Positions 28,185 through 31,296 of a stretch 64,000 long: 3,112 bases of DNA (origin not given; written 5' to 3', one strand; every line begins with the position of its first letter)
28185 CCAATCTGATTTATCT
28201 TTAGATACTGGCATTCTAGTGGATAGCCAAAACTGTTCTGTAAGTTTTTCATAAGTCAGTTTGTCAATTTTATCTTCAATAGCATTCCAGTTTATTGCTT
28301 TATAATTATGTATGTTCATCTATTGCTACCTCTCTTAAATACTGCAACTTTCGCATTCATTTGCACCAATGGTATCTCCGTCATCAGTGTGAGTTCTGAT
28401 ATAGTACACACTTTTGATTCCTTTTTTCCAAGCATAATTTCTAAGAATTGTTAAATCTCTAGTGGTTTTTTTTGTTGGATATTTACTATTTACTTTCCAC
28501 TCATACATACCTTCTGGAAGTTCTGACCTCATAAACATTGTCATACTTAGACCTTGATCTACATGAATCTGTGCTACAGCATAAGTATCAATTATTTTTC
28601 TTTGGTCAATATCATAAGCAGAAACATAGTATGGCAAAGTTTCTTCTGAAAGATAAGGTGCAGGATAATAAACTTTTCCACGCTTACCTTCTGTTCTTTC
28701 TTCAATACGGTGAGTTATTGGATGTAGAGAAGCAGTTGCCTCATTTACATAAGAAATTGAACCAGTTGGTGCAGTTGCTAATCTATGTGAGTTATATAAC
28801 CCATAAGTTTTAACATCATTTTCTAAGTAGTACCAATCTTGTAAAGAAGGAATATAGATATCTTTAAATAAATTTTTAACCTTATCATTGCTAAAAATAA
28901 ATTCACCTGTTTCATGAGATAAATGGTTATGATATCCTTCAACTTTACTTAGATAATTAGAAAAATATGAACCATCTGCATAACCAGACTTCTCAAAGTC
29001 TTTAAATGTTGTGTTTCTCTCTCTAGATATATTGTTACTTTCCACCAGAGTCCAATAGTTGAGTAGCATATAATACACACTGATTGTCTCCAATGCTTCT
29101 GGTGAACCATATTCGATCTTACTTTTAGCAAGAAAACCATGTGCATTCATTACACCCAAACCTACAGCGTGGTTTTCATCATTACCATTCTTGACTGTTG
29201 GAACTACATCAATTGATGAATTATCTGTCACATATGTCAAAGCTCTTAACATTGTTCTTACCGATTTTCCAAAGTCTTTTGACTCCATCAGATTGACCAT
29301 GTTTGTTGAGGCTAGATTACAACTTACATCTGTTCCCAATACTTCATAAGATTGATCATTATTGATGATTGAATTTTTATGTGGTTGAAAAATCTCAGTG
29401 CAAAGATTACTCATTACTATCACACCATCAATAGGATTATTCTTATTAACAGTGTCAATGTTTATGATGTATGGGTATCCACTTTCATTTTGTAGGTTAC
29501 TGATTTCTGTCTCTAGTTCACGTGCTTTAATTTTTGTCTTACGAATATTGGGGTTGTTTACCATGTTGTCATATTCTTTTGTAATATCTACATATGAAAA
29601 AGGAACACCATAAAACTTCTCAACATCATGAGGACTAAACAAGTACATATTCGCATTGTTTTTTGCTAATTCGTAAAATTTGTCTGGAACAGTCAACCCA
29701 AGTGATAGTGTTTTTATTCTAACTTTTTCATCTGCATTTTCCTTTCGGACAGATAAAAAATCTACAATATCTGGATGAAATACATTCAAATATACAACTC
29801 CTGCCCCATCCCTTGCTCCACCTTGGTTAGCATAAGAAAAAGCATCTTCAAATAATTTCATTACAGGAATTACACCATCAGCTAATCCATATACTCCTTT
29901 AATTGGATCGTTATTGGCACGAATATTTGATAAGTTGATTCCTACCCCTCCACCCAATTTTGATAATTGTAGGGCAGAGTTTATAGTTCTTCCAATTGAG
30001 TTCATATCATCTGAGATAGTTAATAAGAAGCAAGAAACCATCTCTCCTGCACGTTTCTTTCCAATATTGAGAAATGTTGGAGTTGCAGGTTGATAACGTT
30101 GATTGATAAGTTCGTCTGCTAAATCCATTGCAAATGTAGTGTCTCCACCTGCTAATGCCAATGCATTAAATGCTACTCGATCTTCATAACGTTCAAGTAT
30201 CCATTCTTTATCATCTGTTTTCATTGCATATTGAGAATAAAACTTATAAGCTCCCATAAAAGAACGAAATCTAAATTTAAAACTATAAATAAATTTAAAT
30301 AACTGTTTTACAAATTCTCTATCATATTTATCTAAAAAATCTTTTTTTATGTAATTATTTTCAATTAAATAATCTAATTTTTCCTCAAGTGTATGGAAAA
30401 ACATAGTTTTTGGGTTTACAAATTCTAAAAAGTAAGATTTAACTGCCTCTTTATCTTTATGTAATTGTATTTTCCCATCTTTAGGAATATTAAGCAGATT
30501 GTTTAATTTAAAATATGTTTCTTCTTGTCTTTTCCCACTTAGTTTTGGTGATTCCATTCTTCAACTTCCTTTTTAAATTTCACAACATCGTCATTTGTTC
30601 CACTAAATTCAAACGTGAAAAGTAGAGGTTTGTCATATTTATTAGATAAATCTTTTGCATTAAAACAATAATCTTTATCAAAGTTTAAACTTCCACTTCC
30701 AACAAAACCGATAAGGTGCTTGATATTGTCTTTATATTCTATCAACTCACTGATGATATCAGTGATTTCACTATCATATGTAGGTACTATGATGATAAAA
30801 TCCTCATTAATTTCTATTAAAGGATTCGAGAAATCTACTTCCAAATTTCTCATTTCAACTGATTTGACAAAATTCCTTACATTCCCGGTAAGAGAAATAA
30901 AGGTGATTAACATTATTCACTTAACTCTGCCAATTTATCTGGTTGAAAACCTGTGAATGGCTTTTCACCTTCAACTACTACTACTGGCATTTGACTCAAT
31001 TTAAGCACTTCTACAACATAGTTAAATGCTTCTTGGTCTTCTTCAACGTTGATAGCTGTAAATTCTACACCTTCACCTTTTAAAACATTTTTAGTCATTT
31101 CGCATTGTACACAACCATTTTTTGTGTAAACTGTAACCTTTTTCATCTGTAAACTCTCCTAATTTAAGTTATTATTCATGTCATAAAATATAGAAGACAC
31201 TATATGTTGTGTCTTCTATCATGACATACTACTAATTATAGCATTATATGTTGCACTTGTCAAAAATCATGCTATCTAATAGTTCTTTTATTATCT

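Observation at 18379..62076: Family of 18 or more conserved promoter-embedded elements (SPBRE-like): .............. at a fixed position within sigmaA-type promoter spacers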

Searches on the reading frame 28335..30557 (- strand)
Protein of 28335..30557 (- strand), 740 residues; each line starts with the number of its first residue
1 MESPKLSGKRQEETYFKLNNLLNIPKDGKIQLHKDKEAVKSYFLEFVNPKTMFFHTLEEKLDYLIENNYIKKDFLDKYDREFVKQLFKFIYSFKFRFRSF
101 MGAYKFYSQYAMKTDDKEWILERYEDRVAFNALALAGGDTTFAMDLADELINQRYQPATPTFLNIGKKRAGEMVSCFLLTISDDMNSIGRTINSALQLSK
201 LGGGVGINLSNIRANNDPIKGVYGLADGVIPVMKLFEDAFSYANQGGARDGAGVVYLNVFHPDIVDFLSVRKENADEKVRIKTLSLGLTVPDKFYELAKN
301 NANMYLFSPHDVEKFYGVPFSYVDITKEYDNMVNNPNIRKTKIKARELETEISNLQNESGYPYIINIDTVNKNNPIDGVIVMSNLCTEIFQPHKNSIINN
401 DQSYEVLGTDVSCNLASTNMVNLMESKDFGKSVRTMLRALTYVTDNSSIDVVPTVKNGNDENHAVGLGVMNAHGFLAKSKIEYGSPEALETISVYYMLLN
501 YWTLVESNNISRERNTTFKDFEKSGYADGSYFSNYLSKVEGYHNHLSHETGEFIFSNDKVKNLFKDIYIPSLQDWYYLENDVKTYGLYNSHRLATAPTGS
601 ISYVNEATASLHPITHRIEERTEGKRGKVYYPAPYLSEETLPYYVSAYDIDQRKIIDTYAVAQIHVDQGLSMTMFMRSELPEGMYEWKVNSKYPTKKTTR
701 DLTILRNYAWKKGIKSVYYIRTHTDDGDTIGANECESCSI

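Call 9: search_protein_families(library=pfam, proteins=[window:28335-30557:-])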
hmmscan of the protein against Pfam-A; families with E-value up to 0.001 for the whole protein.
window:28335-30557:- (740 aa): 3 families
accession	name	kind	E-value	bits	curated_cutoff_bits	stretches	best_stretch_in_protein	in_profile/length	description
PF02867.20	Ribonuc_red_lgC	-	2.4e-155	518.6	23.9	1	174-720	1-523/523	Ribonucleotide reductase, barrel domain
PF08343.15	RNR_N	-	1.6e-29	102.2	29.4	1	15-95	1-82/82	Ribonucleotide reductase N-terminal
PF00317.26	Ribonuc_red_lgN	-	3.8e-16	59.4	28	1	97-169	2-76/77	Ribonucleotide reductase, all-alpha domain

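Call 10: search_dna_similar(query=window:28335-30557:-, collection=phages, mode=protein, max_rows=25)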
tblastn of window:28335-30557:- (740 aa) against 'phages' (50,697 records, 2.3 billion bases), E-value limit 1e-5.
The search stops at 5000 records and this limit was reached: more records match than are counted here, and every count below describes the 5000 best-scoring records only.
Records with a match: at least 5000; places in all: 5044; records where one place covers at least 80% of the query: 2813.
Best place of each record, by identity: 60-80% 69; <60% 4931.
By first word of the organism name: Escherichia 1065; Salmonella 549; Vibrio 488; Klebsiella 451; Synechococcus 379; Bacillus 356; Staphylococcus 350; Shigella 113; Pseudomonas 102; Aeromonas 71; and 99 more.
By host as written in the record: - 944; Escherichia coli 403; Klebsiella pneumoniae 150; Synechococcus 107; Staphylococcus aureus 101; Escherichia coli O157:H7 64; Salmonella enterica 58; Salmonella enterica subsp. enterica serovar Enteritidis PT1 58; and 1048 more.
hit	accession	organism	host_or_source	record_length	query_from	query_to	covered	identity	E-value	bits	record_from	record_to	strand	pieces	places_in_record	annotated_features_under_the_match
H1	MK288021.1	Bacillus phage pW2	Bacillus cereus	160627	1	740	100%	77.2%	0e+0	1181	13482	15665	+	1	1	ribonucleotide-diphosphate reductase subunit alpha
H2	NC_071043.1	Bacillus phage pW2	Bacillus cereus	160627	1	740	100%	77.2%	0e+0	1181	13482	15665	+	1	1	ribonucleotide reductase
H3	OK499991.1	Bacillus phage vB_BanS_Sophrita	Bacillus anthracis Sterne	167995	1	740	100%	76.2%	0e+0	1173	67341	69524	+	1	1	ribonucleotide-diphosphate reductase subunit | class Ib ribonucleoside-diphosphate reductase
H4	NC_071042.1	Bacillus phage vB_BanS_Sophrita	Bacillus anthracis Sterne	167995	1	740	100%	76.2%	0e+0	1173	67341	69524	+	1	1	ribonucleotide reductase | flavodoxin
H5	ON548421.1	Bacillus phage vB_BanS-Thrax5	Bacillus anthracis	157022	1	740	100%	75.9%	0e+0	1169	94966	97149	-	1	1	ribonucleoside-diphosphate reductase alpha subunit | ribonucleotide reductase assembly flavoprotein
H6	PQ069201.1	Bacillus phage C30-3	Bacillus sp. C30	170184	1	740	100%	75.3%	0e+0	1156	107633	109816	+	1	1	record has no annotation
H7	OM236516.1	Bacillus phage FADO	Bacillus subtilis BEST7003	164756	1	740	100%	74.1%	0e+0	1145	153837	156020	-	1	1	ribonucleotide reductase of class Ib (aerobic), alpha subunit | ribonucleotide reduction protein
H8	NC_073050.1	Bacillus phage FADO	Bacillus subtilis BEST7003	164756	1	740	100%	74.1%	0e+0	1145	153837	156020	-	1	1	ribonucleotide reductase of class Ib (aerobic), alpha subunit | ribonucleotide reduction protein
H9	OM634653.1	Bacillus phage vB_BsuS_PJN02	Bacillus subtilis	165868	1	740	100%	73.9%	0e+0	1145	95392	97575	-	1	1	ribonucleoside-diphosphate reductase | class Ib ribonucleoside-diphosphate reductase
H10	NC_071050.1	Bacillus phage vB_BsuS_PJN02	Bacillus subtilis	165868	1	740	100%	73.9%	0e+0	1145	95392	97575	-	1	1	ribonucleotide reductase | flavodoxin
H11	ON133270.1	Bacillus phage 2S-4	Rosselomorea vietnamensis FJAT-46955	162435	1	740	100%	73.6%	0e+0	1143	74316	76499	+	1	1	none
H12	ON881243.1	Bacillus phage PK-3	Bacillus sp.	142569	1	740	100%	73.4%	0e+0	1143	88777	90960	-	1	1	lass 1b ribonucleoside-diphosphate reductase subunit alpha | class Ib ribonucleoside-diphosphate reductase assembly flavoprotein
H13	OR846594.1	Enterococcus phage Efs 1-1-1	Enterococcus faecalis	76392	5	740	99%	63.4%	0e+0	976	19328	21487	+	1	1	record has no annotation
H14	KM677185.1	Lactococcus phage WRP3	Lactococcus lactis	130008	15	740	98%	62.7%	0e+0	942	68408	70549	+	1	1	ribonucleotide diphosphate reductase subunit aplpha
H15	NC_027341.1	Lactococcus phage WRP3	Lactococcus lactis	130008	15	740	98%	62.7%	0e+0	942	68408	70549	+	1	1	ribonucleotide reductase large subunit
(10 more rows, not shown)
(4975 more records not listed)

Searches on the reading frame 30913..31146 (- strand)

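Call 56: search_protein_families(library=pfam, proteins=[window:30913-31146:-], max_evalue=0.01)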
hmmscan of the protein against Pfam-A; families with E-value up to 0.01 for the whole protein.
window:30913-31146:- (77 aa): 3 families
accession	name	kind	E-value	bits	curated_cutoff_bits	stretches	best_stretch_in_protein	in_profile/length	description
PF00462.30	Glutaredoxin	-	1.6e-15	57.5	22.9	1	4-61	1-58/60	Glutaredoxin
PF05768.20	Glrx-like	-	9.7e-05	23.1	26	1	3-52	1-57/77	Glutaredoxin-like domain (DUF836)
PF13192.12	Thioredoxin_3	-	0.0022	18.4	24.8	1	3-71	2-68/76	Thioredoxin domain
